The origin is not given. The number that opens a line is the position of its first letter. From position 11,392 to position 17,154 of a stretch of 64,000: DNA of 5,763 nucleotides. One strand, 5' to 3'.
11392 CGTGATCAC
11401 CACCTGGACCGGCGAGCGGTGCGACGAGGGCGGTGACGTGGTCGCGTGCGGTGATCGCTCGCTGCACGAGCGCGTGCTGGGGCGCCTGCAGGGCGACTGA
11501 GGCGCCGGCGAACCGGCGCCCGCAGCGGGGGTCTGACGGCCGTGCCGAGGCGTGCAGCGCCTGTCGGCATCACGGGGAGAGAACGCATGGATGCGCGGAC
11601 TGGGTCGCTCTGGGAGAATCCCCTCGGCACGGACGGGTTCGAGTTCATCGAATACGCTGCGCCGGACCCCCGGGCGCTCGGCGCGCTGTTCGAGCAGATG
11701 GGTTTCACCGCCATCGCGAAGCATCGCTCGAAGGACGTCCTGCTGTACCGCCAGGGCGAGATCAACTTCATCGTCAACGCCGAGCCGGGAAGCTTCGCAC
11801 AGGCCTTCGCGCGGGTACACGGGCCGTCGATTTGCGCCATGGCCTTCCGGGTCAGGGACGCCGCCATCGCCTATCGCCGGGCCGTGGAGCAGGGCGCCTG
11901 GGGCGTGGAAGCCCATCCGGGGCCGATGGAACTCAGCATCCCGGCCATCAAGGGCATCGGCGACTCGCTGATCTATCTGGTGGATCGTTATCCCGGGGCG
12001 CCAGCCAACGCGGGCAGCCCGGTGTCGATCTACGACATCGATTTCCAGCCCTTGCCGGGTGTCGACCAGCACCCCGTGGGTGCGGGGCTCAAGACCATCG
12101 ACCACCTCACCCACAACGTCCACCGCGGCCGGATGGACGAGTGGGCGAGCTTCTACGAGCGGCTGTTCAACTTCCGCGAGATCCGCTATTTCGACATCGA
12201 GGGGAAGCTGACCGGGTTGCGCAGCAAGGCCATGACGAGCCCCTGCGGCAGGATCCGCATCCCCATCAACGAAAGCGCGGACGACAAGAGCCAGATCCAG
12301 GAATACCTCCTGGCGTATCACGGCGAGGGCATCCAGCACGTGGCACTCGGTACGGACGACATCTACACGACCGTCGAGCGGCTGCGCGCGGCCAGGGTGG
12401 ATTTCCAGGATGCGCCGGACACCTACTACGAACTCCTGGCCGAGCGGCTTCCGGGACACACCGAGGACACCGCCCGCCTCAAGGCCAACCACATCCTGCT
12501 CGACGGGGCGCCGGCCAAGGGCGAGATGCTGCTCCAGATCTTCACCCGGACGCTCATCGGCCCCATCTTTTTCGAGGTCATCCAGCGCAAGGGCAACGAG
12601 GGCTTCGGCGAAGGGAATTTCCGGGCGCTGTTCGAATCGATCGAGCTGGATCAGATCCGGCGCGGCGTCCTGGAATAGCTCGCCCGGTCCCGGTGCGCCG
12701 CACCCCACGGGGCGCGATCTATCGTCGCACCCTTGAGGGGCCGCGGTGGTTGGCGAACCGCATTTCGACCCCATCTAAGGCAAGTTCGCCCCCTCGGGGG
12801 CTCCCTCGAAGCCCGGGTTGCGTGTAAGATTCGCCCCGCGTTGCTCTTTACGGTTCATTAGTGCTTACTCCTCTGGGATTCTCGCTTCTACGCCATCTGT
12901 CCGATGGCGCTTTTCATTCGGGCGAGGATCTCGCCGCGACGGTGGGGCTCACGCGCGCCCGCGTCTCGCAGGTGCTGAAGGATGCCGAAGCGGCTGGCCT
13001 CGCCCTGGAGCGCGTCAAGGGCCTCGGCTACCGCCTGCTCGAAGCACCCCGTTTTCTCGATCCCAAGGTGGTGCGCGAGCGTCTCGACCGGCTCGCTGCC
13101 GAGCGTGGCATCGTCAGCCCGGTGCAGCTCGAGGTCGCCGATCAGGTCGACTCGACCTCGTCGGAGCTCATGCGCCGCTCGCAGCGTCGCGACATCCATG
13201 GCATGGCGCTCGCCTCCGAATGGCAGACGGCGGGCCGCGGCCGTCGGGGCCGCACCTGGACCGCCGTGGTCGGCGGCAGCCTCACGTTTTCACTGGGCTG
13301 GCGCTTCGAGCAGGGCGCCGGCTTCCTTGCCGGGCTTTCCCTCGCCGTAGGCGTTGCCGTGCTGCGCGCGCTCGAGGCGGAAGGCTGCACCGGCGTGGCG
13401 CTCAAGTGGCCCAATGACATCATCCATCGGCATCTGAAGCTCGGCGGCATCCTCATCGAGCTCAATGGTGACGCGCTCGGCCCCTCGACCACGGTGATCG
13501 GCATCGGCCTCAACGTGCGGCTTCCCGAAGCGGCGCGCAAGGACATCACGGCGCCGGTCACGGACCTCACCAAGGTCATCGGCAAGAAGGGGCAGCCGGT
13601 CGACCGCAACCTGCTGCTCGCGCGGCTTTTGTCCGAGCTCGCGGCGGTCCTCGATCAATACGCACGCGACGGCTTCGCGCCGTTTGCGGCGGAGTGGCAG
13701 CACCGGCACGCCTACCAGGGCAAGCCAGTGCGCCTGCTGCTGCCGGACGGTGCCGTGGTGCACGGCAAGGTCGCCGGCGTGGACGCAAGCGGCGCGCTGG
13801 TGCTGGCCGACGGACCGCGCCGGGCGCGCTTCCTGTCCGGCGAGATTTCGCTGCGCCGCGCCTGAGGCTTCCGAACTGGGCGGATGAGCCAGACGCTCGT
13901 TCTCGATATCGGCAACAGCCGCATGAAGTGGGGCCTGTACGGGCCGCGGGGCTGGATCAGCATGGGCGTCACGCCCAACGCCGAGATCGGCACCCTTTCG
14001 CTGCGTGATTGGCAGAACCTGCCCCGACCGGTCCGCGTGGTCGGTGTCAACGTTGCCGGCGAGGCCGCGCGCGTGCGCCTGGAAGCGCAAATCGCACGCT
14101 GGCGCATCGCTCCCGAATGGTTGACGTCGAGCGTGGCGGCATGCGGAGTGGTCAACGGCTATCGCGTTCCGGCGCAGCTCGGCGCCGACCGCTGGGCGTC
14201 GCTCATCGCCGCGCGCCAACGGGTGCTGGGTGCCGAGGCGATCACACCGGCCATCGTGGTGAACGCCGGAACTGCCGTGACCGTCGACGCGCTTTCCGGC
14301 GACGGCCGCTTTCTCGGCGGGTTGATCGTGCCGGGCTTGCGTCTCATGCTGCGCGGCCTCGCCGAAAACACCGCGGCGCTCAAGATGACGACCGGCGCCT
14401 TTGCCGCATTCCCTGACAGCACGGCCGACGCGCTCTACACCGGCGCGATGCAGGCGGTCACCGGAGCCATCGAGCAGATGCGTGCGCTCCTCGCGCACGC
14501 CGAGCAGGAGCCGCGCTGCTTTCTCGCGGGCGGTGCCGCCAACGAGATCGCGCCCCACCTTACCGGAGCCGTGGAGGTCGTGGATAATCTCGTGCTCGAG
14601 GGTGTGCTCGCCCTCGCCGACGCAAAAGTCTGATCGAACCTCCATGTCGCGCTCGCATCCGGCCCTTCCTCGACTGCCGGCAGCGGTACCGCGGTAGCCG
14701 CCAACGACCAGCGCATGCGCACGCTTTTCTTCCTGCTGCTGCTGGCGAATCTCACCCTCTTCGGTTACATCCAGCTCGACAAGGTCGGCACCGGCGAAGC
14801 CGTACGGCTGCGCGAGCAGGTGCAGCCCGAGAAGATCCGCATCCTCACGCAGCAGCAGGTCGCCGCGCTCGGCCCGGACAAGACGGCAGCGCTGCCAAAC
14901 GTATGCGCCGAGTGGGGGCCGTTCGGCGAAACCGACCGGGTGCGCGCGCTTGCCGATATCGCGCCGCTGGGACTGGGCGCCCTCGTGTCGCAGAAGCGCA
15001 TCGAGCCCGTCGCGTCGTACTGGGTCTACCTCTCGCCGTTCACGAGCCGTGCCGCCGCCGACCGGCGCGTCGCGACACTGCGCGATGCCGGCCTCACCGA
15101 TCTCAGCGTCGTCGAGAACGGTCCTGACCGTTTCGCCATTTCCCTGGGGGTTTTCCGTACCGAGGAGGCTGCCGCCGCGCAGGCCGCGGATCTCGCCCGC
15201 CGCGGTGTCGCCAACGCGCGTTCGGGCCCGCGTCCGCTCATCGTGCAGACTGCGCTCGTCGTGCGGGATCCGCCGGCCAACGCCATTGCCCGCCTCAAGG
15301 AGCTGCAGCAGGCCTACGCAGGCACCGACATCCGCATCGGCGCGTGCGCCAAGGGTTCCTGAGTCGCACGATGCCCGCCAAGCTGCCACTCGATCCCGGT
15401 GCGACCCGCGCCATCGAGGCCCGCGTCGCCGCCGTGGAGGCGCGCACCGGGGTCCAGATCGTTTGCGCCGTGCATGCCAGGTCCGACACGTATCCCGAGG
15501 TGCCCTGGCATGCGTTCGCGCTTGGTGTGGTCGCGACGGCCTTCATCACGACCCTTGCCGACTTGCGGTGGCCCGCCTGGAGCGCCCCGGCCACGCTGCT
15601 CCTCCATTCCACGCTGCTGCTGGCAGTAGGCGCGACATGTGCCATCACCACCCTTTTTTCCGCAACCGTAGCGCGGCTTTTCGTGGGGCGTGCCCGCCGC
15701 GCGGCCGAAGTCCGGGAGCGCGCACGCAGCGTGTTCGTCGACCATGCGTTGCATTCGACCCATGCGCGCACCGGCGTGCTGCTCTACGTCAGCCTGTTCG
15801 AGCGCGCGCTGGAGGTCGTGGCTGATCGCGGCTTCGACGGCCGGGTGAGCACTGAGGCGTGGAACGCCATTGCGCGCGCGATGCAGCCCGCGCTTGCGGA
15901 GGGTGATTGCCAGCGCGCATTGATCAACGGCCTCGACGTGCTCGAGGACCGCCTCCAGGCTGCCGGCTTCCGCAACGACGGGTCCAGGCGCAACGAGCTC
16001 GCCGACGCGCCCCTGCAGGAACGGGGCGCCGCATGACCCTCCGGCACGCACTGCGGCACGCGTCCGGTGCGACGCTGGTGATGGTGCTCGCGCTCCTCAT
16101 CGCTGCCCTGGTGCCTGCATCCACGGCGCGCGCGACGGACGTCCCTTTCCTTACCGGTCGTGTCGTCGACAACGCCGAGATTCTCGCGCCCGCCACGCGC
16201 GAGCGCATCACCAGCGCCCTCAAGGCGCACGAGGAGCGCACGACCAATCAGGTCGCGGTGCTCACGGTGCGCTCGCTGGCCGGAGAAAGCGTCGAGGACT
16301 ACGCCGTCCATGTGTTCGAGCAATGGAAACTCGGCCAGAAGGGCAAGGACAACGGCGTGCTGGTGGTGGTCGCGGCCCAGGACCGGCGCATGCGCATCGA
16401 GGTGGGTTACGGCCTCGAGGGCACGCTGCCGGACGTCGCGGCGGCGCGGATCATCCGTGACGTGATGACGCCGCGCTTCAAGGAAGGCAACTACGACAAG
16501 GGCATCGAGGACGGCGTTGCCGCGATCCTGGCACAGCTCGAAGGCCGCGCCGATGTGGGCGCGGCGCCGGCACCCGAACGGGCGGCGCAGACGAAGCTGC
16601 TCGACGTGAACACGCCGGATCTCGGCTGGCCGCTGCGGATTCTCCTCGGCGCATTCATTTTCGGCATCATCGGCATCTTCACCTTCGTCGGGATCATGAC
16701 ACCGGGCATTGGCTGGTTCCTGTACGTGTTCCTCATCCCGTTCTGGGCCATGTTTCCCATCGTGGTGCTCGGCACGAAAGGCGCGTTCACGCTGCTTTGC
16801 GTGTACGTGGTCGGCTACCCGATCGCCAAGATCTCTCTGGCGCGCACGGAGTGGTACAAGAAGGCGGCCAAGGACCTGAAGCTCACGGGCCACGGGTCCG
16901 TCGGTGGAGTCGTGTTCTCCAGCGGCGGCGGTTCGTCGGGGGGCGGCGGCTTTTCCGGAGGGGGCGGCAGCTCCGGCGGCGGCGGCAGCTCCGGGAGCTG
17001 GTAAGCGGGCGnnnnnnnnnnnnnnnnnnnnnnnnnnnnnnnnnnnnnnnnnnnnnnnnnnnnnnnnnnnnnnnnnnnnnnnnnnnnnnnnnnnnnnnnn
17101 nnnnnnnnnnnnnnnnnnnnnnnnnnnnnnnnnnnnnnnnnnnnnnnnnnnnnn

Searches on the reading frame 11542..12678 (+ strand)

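Call 51: search_protein_families(library=pfam, proteins=[window:11542-12678:+], max_evalue=0.000001)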
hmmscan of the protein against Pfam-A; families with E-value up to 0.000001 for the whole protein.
window:11542-12678:+ (378 aa): 3 families
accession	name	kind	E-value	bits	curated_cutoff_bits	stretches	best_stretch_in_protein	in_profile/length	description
PF14696.12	Glyoxalase_5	-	2e-66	222.9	27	1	24-169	1-139/139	Hydroxyphenylpyruvate dioxygenase, HPPD, N-terminal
PF00903.31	Glyoxalase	-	1.1e-16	61.8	20.6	1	186-296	2-103/121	Glyoxalase/Bleomycin resistance protein/Dioxygenase superfamily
PF13669.12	Glyoxalase_4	-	6.1e-10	39.8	27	0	199-291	11-96/109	Glyoxalase/Bleomycin resistance protein/Dioxygenase superfamily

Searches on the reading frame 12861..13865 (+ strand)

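Call 51: search_protein_families(library=pfam, proteins=[window:12861-13865:+], max_evalue=0.000001)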
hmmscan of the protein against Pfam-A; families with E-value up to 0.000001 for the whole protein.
window:12861-13865:+ (334 aa): 2 families
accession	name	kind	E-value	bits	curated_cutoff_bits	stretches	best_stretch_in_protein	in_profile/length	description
PF03099.24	BPL_LplA_LipB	-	7.1e-13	49.1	21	1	120-218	30-133/133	Biotin/lipoate A/B protein ligase family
PF02237.23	BPL_C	-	1.4e-08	35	21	1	287-332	3-48/48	Biotin protein ligase C terminal domain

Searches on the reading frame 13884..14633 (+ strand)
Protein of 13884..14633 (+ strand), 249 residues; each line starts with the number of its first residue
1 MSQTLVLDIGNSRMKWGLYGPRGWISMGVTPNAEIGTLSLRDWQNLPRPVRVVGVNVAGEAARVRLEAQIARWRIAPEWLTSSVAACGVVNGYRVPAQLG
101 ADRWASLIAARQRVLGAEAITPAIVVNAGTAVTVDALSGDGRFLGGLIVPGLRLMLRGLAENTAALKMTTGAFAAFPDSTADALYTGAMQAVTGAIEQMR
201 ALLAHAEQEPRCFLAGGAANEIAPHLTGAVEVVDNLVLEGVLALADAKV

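Call 52: search_protein_families(library=pfam, proteins=[window:13884-14633:+], max_evalue=0.000001)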
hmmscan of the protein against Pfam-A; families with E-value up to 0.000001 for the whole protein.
window:13884-14633:+ (249 aa): 1 family
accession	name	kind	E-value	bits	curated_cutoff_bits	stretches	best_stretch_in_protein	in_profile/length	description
PF03309.20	Pan_kinase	-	2.5e-44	152.1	24.7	1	5-199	2-202/205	Type III pantothenate kinase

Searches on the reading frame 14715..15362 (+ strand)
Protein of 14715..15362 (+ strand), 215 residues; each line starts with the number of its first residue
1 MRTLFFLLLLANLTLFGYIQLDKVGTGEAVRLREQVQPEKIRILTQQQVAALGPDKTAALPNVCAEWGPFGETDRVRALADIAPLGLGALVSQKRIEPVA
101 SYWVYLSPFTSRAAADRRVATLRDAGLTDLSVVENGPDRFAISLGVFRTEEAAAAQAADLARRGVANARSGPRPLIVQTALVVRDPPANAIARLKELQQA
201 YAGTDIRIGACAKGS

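Call 52: search_protein_families(library=pfam, proteins=[window:14715-15362:+], max_evalue=0.000001)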
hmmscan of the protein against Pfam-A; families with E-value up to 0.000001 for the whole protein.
window:14715-15362:+ (215 aa): 1 family
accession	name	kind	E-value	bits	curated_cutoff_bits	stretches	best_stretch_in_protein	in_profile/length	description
PF05036.18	SPOR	-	2.6e-09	37.7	21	1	101-165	4-70/76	SPOR domain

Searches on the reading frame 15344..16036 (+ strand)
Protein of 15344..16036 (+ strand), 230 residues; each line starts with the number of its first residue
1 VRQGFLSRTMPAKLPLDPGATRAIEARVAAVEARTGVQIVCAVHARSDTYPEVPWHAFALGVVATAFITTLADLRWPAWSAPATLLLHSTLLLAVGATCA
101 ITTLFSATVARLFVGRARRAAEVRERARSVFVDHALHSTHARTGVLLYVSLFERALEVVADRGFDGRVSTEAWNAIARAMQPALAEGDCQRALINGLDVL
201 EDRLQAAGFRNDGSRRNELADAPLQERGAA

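Call 52: search_protein_families(library=pfam, proteins=[window:15344-16036:+], max_evalue=0.000001)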
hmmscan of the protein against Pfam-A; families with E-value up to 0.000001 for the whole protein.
window:15344-16036:+ (230 aa): 1 family
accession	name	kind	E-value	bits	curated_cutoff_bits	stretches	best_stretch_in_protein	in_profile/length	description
PF04536.20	TPM_phosphatase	-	1.4e-12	48.1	22.1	1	121-202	42-124/125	TPM domain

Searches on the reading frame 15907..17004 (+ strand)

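Call 52: search_protein_families(library=pfam, proteins=[window:15907-17004:+], max_evalue=0.000001)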
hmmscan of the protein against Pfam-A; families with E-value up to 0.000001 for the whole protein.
window:15907-17004:+ (365 aa): 1 family
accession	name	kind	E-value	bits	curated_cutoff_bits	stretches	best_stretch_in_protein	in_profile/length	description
PF04536.20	TPM_phosphatase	-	5.1e-45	153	22.1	1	86-209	1-124/125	TPM domain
